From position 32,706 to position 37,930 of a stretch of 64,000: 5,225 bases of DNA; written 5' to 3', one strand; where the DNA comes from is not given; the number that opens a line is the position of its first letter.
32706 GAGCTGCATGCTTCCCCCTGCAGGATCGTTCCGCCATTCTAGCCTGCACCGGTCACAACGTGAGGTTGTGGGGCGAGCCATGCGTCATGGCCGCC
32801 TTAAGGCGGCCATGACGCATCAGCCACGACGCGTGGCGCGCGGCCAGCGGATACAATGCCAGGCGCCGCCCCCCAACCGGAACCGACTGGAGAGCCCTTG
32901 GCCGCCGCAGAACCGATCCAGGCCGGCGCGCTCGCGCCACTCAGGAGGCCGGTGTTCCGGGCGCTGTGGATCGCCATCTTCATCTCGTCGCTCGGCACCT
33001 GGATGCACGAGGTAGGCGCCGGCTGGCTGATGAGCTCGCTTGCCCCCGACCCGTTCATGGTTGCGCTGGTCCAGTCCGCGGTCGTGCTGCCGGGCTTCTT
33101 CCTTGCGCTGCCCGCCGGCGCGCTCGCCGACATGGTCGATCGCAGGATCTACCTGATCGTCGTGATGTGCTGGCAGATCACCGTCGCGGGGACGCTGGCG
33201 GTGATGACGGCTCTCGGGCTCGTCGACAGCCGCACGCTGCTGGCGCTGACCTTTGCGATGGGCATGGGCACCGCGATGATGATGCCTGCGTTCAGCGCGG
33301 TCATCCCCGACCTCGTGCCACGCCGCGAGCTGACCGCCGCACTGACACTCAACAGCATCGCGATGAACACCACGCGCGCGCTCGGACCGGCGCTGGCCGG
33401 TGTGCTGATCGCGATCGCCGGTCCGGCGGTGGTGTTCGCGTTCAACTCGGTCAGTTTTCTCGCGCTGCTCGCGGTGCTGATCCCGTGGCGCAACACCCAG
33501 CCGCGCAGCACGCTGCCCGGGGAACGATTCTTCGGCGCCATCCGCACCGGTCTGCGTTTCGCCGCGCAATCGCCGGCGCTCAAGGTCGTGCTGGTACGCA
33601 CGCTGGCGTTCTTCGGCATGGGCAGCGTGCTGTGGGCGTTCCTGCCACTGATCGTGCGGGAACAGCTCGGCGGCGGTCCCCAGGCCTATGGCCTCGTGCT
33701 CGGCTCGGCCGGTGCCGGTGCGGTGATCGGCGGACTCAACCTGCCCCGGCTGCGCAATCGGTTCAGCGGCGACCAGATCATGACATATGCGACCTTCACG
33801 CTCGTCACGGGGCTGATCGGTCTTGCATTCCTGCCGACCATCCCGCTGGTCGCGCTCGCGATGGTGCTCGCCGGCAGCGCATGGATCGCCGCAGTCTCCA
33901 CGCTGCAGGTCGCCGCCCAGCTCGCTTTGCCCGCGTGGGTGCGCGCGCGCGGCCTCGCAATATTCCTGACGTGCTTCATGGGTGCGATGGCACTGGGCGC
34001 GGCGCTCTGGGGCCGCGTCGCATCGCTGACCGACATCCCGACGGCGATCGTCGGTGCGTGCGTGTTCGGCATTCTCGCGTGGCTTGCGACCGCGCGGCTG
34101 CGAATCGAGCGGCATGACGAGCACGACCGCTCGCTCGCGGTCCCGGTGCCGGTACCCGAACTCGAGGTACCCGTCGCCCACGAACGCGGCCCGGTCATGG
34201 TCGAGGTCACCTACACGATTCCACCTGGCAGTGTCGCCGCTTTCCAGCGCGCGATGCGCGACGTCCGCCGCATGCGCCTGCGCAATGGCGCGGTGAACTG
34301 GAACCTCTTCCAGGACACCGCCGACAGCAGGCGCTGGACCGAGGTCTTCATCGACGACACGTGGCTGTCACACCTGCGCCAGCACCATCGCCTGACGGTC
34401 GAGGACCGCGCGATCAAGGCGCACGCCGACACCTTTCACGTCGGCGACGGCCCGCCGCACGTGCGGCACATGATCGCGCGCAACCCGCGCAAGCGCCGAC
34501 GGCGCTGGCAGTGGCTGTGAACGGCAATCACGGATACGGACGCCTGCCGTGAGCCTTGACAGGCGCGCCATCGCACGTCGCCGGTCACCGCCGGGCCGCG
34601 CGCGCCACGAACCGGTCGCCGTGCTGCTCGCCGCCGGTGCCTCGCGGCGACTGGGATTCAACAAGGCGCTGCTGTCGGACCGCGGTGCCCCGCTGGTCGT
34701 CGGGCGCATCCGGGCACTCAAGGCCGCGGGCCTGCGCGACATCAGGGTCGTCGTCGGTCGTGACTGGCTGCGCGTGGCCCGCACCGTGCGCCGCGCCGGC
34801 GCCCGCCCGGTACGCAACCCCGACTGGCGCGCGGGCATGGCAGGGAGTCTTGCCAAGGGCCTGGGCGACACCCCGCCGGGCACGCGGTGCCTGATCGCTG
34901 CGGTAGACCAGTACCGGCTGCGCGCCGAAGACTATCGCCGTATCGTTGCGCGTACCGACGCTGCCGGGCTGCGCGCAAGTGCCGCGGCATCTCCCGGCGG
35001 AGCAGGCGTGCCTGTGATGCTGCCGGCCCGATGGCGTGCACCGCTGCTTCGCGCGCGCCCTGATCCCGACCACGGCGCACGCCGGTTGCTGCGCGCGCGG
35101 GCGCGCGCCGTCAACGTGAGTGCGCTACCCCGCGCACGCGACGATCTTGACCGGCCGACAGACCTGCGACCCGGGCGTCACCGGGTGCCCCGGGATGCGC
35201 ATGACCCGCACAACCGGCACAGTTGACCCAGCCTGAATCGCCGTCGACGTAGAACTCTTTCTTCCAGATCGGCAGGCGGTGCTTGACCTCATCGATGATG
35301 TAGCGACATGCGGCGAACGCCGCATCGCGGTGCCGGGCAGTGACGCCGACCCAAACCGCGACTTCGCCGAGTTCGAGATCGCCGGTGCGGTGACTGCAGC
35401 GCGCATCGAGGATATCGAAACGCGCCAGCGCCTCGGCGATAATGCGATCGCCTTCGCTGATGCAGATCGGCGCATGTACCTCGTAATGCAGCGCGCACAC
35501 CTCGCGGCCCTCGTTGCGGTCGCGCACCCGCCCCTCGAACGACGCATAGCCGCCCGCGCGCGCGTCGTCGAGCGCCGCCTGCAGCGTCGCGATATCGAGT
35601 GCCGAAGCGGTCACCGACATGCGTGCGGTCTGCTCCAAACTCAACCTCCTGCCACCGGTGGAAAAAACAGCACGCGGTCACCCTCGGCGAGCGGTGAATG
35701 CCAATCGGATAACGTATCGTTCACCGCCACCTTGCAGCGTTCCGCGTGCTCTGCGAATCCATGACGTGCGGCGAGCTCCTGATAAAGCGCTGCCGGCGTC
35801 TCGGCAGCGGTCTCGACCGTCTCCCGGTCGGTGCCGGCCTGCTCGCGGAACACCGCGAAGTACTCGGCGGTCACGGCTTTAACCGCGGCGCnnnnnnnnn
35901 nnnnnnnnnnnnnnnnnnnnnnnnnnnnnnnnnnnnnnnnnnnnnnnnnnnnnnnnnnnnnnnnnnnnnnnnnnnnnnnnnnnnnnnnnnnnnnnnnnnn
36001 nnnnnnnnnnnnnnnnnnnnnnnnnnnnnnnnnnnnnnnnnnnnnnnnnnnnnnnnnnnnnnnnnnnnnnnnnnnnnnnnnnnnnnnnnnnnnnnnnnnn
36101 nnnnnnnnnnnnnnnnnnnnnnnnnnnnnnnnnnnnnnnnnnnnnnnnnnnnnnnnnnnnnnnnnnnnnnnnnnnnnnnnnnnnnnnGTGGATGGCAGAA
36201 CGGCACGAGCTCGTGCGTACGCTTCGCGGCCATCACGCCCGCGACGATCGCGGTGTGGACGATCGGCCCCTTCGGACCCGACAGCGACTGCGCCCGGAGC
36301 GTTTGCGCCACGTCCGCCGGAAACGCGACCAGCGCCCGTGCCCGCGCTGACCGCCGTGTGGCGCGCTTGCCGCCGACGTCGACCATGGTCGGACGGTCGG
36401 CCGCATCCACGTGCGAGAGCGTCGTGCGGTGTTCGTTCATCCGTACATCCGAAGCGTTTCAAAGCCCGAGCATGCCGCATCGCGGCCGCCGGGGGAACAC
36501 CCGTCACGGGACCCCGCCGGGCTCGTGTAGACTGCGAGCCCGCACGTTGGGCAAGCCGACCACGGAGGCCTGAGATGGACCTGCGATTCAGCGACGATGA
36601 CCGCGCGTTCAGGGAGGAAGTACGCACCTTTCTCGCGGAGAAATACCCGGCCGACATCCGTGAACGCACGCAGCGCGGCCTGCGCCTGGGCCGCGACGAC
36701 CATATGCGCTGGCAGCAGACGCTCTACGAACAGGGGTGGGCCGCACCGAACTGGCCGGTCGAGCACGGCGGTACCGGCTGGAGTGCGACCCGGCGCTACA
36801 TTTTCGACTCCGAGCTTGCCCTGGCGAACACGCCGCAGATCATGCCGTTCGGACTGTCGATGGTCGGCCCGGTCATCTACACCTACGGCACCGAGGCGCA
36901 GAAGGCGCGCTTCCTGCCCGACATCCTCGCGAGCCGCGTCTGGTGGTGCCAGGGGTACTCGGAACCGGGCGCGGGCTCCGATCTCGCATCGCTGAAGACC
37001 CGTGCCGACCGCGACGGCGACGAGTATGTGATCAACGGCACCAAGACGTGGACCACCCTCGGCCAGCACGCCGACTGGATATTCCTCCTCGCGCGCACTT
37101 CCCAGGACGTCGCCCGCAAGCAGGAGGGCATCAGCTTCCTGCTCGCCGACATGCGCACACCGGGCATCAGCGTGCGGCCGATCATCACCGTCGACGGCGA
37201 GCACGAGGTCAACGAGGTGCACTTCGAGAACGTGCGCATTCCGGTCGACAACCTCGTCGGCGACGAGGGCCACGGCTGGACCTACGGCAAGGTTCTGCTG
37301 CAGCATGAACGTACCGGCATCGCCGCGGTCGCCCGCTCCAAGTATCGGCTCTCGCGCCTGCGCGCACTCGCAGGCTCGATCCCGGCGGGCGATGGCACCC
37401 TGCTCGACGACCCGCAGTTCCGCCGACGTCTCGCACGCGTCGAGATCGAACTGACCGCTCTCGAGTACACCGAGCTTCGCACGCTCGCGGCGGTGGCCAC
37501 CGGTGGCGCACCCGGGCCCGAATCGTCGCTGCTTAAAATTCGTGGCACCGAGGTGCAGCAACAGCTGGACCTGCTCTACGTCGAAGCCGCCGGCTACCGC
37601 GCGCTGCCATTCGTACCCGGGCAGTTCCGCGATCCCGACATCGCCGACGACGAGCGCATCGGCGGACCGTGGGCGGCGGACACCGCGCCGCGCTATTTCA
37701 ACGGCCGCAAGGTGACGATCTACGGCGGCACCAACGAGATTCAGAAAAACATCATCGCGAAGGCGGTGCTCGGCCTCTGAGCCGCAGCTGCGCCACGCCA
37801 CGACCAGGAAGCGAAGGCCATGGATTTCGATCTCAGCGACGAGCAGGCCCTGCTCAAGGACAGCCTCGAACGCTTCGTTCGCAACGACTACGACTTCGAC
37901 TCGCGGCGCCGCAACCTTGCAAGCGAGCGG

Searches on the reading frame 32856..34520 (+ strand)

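Call 57: search_protein_families(library=pfam, proteins=[window:32856-34520:+])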
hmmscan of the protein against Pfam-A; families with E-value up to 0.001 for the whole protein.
window:32856-34520:+ (554 aa): 2 families
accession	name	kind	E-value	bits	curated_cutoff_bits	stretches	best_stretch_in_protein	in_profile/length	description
PF05977.19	MFS_3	-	3.3e-180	600.4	27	1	24-542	2-520/524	Transmembrane secretion effector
PF07690.21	MFS_1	-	2.1e-33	116.1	33.4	1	37-382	1-347/347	Major Facilitator Superfamily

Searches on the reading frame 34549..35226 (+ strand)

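Call 57: search_protein_families(library=pfam, proteins=[window:34549-35226:+])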
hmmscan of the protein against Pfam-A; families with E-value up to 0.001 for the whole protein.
window:34549-35226:+ (225 aa): 1 family
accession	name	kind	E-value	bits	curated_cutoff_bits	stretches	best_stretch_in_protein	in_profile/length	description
PF12804.13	NTP_transf_3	-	1.1e-26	94.4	27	1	24-185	1-158/160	MobA-like NTP transferase domain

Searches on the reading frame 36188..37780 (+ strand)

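Call 43: search_protein_families(library=pfam, proteins=[window:36188-37780:+])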
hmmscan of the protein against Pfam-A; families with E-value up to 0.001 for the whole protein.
window:36188-37780:+ (530 aa): 3 families
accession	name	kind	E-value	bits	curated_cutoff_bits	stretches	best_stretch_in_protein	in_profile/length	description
PF02770.24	Acyl-CoA_dh_M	-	2.3e-23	82.6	33.3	1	254-349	1-97/97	Acyl-CoA dehydrogenase, middle domain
PF02771.21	Acyl-CoA_dh_N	-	7.3e-18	65.4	22.9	1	135-248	1-111/113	Acyl-CoA dehydrogenase, N-terminal domain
PF00441.29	Acyl-CoA_dh_1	-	3.7e-17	63.3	22.4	1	361-528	1-150/150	Acyl-CoA dehydrogenase, C-terminal domain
